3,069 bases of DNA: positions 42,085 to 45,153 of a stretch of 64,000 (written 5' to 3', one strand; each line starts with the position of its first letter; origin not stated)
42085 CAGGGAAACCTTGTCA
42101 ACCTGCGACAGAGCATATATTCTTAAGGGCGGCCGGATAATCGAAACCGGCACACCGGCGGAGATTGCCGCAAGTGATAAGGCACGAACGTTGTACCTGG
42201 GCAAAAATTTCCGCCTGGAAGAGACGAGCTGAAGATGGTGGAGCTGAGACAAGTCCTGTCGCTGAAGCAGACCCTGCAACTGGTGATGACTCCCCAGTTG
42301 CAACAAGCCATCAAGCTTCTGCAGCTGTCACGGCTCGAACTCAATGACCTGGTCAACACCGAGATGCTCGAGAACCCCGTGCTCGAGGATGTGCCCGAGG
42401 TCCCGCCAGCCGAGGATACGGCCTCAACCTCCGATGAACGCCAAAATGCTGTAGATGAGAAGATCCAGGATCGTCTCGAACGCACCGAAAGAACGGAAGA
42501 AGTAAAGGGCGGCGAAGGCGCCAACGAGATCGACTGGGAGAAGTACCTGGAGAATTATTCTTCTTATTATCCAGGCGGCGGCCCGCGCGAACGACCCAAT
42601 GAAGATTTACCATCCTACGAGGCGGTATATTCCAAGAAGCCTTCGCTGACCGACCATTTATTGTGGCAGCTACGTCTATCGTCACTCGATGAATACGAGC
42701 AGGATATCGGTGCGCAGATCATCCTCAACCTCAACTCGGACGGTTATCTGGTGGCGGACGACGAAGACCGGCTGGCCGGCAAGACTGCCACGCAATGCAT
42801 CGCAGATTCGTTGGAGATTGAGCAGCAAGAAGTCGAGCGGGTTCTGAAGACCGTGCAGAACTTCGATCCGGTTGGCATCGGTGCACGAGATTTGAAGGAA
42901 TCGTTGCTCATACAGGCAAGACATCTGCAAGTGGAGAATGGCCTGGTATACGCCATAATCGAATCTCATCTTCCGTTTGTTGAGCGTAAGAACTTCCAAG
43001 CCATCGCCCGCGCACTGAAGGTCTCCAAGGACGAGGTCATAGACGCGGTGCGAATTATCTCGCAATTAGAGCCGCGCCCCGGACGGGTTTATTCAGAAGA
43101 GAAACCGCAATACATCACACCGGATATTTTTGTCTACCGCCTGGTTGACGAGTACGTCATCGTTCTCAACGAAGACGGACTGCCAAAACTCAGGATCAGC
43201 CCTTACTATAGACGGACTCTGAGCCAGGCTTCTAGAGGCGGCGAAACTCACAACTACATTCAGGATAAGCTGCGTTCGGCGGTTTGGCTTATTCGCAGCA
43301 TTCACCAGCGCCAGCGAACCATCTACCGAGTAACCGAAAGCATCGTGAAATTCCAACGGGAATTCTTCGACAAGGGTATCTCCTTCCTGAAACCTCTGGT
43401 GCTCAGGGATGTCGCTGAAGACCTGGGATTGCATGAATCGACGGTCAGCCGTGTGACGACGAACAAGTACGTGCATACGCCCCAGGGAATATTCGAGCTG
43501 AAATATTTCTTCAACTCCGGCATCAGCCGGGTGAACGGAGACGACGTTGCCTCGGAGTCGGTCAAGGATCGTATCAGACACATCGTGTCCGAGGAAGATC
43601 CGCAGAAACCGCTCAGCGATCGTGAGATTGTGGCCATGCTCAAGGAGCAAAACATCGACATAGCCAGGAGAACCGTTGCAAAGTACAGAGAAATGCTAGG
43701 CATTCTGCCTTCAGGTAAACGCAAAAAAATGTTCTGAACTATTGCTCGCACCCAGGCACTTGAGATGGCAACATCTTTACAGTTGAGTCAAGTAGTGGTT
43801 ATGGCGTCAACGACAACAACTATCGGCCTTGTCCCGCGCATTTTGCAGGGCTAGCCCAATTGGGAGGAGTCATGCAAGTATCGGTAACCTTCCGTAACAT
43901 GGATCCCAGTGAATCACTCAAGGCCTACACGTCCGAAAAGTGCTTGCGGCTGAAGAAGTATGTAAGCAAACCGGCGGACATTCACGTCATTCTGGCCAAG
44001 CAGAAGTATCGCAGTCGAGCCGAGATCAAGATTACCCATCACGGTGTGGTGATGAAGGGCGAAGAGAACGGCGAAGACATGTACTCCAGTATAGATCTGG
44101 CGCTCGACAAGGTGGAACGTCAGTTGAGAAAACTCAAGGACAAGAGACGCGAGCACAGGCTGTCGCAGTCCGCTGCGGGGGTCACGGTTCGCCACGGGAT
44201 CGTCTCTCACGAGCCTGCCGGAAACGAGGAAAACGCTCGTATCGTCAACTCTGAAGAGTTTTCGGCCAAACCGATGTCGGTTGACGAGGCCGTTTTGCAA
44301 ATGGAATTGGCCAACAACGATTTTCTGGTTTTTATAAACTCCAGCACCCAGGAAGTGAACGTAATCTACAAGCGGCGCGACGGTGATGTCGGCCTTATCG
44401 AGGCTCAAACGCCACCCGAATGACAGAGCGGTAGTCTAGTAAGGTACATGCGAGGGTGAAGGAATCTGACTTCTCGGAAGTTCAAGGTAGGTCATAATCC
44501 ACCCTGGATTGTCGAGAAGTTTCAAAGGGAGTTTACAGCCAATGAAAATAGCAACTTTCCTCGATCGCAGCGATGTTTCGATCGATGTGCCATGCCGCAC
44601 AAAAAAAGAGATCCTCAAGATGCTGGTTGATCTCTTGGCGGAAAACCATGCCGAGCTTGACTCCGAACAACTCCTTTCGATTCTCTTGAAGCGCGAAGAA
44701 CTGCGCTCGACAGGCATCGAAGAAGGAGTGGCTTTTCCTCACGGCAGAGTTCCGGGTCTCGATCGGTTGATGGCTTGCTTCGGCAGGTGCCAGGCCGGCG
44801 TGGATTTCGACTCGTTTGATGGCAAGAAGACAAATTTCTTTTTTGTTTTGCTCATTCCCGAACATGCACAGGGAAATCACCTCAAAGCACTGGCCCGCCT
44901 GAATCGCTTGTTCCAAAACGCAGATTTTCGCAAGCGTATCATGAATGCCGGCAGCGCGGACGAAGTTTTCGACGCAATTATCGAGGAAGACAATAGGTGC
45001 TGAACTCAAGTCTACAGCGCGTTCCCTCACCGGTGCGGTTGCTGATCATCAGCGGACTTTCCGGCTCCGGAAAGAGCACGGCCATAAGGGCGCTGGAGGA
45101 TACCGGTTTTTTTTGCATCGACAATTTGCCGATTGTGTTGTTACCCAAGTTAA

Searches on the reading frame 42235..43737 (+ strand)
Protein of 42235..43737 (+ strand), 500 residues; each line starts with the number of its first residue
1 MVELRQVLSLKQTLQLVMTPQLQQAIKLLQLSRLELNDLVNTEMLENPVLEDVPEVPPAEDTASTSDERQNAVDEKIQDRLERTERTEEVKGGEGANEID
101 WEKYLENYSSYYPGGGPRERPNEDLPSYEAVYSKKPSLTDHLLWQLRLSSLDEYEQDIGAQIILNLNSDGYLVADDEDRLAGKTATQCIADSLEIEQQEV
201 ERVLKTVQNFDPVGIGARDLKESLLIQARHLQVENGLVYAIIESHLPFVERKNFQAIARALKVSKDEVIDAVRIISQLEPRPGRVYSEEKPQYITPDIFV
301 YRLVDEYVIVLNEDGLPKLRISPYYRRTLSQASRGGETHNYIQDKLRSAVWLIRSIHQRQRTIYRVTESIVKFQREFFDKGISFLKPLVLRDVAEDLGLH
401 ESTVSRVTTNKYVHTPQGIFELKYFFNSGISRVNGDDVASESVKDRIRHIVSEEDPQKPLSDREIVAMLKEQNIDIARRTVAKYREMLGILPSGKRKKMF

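Call 12: search_protein_families(library=ncbifam, proteins=[window:42235-43737:+])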
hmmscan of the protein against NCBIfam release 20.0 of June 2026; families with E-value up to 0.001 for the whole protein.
window:42235-43737:+ (500 aa): 7 families
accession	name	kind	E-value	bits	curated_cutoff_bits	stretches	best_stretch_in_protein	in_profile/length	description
NF004595.0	PRK05932.1-2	equivalog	8.2e-136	453.7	513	1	6-499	3-483/484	RNA polymerase factor sigma-54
TIGR02395.1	rpoN_sigma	equivalog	3.7e-133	444.8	277.35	1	12-497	1-434/434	RNA polymerase factor sigma-54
NF004596.0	PRK05932.1-3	subfamily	4.3e-129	431.8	499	1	4-498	3-506/515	RNA polymerase factor sigma-54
NF004598.0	PRK05932.1-5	equivalog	1.7e-124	416.4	621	1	5-498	2-503/504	RNA polymerase factor sigma-54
NF009118.0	PRK12469.1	subfamily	2.8e-121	405.7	396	1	5-499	2-481/483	RNA polymerase factor sigma-54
NF004597.0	PRK05932.1-4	equivalog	5.2e-113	378.1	817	1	5-499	2-476/477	RNA polymerase factor sigma-54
NF004602.0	PRK05932.2-4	equivalog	1.9e-60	204.9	506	1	129-500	72-412/416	RNA polymerase factor sigma-54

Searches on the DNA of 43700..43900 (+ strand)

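Call 25: search_rna_families(source=window, start=43700, end=43900, threshold=evalue, max_evalue=10)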
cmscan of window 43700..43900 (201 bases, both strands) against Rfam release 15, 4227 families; matches with E-value up to 10: 1.
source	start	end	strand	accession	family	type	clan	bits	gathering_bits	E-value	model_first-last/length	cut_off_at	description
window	43700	43789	+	RF00389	satBaMV_CRE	Cis-reg;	-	9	100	9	1-159/159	no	Bamboo mosaic virus satellite RNA cis-regulatory element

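Call 60: search_dna_similar(query=window:43752-43858:+, collection=phages, mode=distant, max_evalue=0.01, max_rows=10)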
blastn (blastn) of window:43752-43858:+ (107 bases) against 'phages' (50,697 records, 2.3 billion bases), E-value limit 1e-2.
No match.

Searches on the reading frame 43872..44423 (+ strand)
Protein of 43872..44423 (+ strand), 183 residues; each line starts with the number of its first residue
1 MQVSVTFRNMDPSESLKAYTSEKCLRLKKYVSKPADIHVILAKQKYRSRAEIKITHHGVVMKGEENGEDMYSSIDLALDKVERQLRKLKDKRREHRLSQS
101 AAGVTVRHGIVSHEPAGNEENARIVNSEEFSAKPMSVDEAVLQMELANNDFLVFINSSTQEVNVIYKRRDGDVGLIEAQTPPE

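Call 12: search_protein_families(library=ncbifam, proteins=[window:43872-44423:+])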
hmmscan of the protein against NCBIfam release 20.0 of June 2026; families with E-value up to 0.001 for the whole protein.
window:43872-44423:+ (183 aa): 3 families
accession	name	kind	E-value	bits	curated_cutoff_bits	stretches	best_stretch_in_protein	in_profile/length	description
TIGR00741.1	yfiA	equivalog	2.9e-24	85.5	40.9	1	1-96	1-99/102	ribosome hibernation-promoting factor, HPF/YfiA family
NF007780.0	PRK10470.1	equivalog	5.1e-13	49.2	125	1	1-95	1-95/95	ribosome hibernation promoting factor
NF007654.0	PRK10324.1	equivalog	4.3e-09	36.9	158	1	1-100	1-100/113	ribosome-associated translation inhibitor RaiA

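Call 14: find_homologous_proteins(query=window:43872-44423:+)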
Query window:43872-44423:+ (183 aa): 116 proteins with E <= 0.001 among 153 candidates.
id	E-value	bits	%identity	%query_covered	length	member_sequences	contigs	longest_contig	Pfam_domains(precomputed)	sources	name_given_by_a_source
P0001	1.5e-112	391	99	100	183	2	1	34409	PF02482.26,PF16321.11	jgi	jgi:putative sigma-54 modulation protein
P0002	4.6e-100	350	91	100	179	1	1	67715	PF02482.26,PF16321.11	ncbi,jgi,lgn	-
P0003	1.5e-99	348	89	100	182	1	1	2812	PF02482.26,PF16321.11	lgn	-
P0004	1.0e-98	345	90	100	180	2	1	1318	PF02482.26,PF16321.11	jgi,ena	-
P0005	6.7e-80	284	73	100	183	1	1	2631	PF02482.26,PF16321.11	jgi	jgi:putative sigma-54 modulation protein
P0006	1.1e-77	277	72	99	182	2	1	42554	PF02482.26,PF16321.11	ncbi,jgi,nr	ncbi:MAG: ribosome-associated translation inhibitor RaiA [Deltaproteobacteria bacterium]|nr:ribosome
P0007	4.6e-74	265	68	100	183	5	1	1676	PF02482.26,PF16321.11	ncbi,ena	-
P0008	1.1e-73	264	66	100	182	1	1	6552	PF02482.26,PF16321.11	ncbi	-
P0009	3.1e-72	259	68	97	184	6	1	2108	PF02482.26,PF16321.11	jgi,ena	-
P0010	1.1e-71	258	66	99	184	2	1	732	PF02482.26,PF16321.11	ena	-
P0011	2.2e-70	253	65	100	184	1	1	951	PF02482.26,PF16321.11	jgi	jgi:putative sigma-54 modulation protein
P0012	2.9e-69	250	64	98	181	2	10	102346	PF02482.26,PF16321.11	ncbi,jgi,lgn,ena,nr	ncbi:MAG: ribosome-associated translation inhibitor RaiA [Deltaproteobacteria bacterium]|nr:MAG: rib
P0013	9.5e-69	248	63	100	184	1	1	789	PF02482.26,PF16321.11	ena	-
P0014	1.2e-68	248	63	100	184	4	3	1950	PF02482.26,PF16321.11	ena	-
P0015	1.5e-68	247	64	99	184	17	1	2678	PF02482.26,PF16321.11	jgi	jgi:putative sigma-54 modulation protein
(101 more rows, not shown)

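Call 15: find_encoding_contigs(protein=P0002, flank=3000, max_places=3)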
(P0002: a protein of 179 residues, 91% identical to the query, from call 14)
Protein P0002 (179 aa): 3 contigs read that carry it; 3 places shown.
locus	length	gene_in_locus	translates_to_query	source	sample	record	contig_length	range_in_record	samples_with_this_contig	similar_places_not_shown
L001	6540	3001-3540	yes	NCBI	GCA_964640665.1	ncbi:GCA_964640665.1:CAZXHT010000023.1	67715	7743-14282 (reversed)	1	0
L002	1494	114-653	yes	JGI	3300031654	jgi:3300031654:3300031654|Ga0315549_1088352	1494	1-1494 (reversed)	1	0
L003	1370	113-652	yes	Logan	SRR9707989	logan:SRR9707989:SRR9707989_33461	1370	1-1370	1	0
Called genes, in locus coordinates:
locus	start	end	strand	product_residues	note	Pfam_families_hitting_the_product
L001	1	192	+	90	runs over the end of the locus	-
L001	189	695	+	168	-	PF03968:LptD_N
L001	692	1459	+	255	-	PF00005:ABC_tran, PF13304:AAA_21 (faint), PF12399:BCA_ABC_TP_C (weak)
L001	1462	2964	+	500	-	PF00309:Sigma54_AID, PF04963:Sigma54_CBD, PF04552:Sigma54_DBD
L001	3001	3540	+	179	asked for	PF02482:Ribosomal_S30AE, PF16321:Ribosom_S30AE_C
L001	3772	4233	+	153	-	PF00359:PTS_EIIA_2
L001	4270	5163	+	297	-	PF03668:RapZ-like_N, PF22740:PapZ_C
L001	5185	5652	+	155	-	PF03610:EIIA-man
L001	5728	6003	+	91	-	PF00381:PTS-HPr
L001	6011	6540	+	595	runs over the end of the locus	PF05524:PEP-utilisers_N, PF00391:PEP-utilizers, PF02896:PEP-utilizers_C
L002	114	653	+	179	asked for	PF02482:Ribosomal_S30AE, PF16321:Ribosom_S30AE_C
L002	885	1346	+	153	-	PF00359:PTS_EIIA_2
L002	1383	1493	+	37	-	?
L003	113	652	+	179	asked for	PF02482:Ribosomal_S30AE, PF16321:Ribosom_S30AE_C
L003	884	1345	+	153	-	PF00359:PTS_EIIA_2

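Call 16: find_encoding_contigs(protein=P0006, flank=3000, max_places=3)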
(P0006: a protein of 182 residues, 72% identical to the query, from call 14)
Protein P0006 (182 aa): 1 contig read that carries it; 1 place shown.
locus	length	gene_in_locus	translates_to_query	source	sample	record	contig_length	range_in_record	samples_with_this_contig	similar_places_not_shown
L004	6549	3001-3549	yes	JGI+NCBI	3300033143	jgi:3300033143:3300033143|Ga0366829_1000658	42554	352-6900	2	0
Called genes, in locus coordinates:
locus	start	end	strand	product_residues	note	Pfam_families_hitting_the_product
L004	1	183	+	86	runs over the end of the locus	-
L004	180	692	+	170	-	PF03968:LptD_N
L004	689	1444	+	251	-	PF00005:ABC_tran, PF13304:AAA_21 (faint)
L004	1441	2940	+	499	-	PF00309:Sigma54_AID, PF04963:Sigma54_CBD, PF04552:Sigma54_DBD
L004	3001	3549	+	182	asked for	PF02482:Ribosomal_S30AE, PF16321:Ribosom_S30AE_C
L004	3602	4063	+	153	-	PF00359:PTS_EIIA_2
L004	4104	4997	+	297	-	PF03668:RapZ-like_N, PF22740:PapZ_C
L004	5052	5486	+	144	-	PF03610:EIIA-man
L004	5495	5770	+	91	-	PF00381:PTS-HPr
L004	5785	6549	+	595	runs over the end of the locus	PF05524:PEP-utilisers_N, PF00391:PEP-utilizers, PF02896:PEP-utilizers_C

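Call 17: find_encoding_contigs(protein=P0012, flank=3000, max_places=3)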
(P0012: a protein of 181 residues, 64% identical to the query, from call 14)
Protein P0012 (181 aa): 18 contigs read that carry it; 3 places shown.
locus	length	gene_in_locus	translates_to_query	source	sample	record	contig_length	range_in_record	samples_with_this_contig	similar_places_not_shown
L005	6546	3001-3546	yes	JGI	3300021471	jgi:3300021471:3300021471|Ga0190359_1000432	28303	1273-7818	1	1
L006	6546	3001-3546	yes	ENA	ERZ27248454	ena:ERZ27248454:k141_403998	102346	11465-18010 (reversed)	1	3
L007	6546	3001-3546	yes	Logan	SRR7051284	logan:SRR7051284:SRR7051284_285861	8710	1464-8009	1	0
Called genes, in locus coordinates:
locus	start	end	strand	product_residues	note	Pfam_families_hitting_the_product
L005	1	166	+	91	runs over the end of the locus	-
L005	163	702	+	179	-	PF03968:LptD_N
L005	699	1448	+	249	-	PF00005:ABC_tran, PF12399:BCA_ABC_TP_C (weak)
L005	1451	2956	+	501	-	PF00309:Sigma54_AID, PF04963:Sigma54_CBD, PF04552:Sigma54_DBD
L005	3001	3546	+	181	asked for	PF02482:Ribosomal_S30AE, PF16321:Ribosom_S30AE_C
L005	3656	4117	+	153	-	PF00359:PTS_EIIA_2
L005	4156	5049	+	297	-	PF03668:RapZ-like_N, PF22740:PapZ_C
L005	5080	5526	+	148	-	PF03610:EIIA-man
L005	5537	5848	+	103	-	PF00381:PTS-HPr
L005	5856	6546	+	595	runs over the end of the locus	PF05524:PEP-utilisers_N, PF00391:PEP-utilizers, PF02896:PEP-utilizers_C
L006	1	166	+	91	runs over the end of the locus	-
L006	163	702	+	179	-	PF03968:LptD_N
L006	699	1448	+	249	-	PF00005:ABC_tran, PF12399:BCA_ABC_TP_C (weak)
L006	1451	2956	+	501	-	PF00309:Sigma54_AID, PF04963:Sigma54_CBD, PF04552:Sigma54_DBD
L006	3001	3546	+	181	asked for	PF02482:Ribosomal_S30AE, PF16321:Ribosom_S30AE_C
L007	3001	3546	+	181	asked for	PF02482:Ribosomal_S30AE, PF16321:Ribosom_S30AE_C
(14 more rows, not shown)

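Call 31: find_encoding_contigs(protein=P0001, flank=10000, max_places=3)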
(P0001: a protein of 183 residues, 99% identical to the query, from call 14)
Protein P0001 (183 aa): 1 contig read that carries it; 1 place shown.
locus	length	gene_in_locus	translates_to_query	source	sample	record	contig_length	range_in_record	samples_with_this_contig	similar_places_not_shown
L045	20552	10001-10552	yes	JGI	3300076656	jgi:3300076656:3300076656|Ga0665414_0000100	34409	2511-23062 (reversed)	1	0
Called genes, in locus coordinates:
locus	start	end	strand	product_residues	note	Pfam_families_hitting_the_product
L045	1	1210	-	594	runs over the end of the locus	PF02743:dCache_1, PF00672:HAMP, PF13487:HD_5, PF01966:HD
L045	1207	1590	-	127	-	PF00072:Response_reg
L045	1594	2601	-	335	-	PF14346:DUF4398 (weak)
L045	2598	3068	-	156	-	PF04773:FecR (weak)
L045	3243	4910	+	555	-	PF06418:CTP_synth_N, PF00117:GATase, PF07722:Peptidase_C26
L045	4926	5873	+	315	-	PF03279:Lip_A_acyltrans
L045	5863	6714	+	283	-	PF00198:2-oxoacid_dh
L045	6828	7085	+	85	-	-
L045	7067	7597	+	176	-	PF03968:LptD_N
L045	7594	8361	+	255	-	PF00005:ABC_tran, PF13304:AAA_21 (faint)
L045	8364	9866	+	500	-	PF00309:Sigma54_AID, PF04963:Sigma54_CBD, PF04552:Sigma54_DBD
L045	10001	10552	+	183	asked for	PF02482:Ribosomal_S30AE, PF16321:Ribosom_S30AE_C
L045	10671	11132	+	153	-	PF00359:PTS_EIIA_2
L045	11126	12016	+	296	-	PF03668:RapZ-like_N, PF22740:PapZ_C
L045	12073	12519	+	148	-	PF03610:EIIA-man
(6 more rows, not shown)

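Call 64: find_encoding_contigs(protein=P0002, flank=10000, max_places=1)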
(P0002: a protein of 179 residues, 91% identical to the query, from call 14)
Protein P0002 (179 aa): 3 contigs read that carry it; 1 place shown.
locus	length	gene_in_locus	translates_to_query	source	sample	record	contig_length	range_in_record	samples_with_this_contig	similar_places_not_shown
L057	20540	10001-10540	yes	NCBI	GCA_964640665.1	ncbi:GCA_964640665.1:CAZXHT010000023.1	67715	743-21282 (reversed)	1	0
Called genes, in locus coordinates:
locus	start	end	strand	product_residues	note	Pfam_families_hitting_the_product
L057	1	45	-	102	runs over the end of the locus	PF04773:FecR (weak)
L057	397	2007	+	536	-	PF06418:CTP_synth_N, PF00117:GATase, PF07722:Peptidase_C26 (weak)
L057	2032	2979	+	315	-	PF03279:Lip_A_acyltrans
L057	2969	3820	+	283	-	PF00198:2-oxoacid_dh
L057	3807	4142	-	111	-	PF01909:NTP_transf_2, PF18765:Polbeta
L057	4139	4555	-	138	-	PF08780:NTase_sub_bind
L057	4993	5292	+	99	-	-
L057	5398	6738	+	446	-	PF12799:LRR_4 (faint), PF23598:LRR_14 (faint), PF23952:LRR_EndoS (faint), PF13855:LRR_8 (faint)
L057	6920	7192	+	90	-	-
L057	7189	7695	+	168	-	PF03968:LptD_N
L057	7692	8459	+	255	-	PF00005:ABC_tran, PF13304:AAA_21 (faint), PF12399:BCA_ABC_TP_C (weak)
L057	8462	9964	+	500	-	PF00309:Sigma54_AID, PF04963:Sigma54_CBD, PF04552:Sigma54_DBD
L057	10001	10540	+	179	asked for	PF02482:Ribosomal_S30AE, PF16321:Ribosom_S30AE_C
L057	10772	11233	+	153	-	PF00359:PTS_EIIA_2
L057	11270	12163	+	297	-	PF03668:RapZ-like_N, PF22740:PapZ_C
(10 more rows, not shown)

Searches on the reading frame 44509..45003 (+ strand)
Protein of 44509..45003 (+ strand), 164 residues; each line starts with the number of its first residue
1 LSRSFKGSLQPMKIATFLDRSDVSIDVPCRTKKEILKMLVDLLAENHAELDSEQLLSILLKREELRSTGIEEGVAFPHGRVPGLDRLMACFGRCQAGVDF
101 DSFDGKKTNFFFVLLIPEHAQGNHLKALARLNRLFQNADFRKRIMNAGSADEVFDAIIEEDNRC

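Call 12: search_protein_families(library=ncbifam, proteins=[window:44509-45003:+])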
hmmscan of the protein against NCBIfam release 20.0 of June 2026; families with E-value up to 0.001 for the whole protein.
window:44509-45003:+ (164 aa): 7 families
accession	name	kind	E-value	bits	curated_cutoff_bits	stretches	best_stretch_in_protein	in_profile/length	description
TIGR01419.1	nitro_reg_IIA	equivalog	2.8e-30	105.1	138.7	1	14-155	2-141/145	PTS IIA-like nitrogen regulatory protein PtsN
TIGR00848.1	fruA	subfamily_domain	4.6e-25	88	103.5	1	19-144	3-129/129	fructose PTS transporter subunit IIA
NF007389.0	PRK09913.1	equivalog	1.2e-24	86.9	151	1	19-157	5-142/148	PTS fructose transporter subunit IIA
NF008145.0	PRK10896.1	equivalog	1.7e-19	70.1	221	1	12-161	8-157/161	PTS IIA-like nitrogen regulatory protein PtsN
NF007293.0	PRK09765.1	equivalog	5.1e-16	58.3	763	1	12-160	2-152/639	PTS 2-O-a-mannosyl-D-glycerate transporter subunit IIABC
NF011663.0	PRK15083.1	subfamily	1.9e-05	22.9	589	1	18-157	497-634/639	PTS mannitol transporter subunit IICBA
NF008319.0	PRK11109.1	equivalog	0.00035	20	302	1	18-158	4-140/376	fused PTS fructose transporter subunit IIA/HPr protein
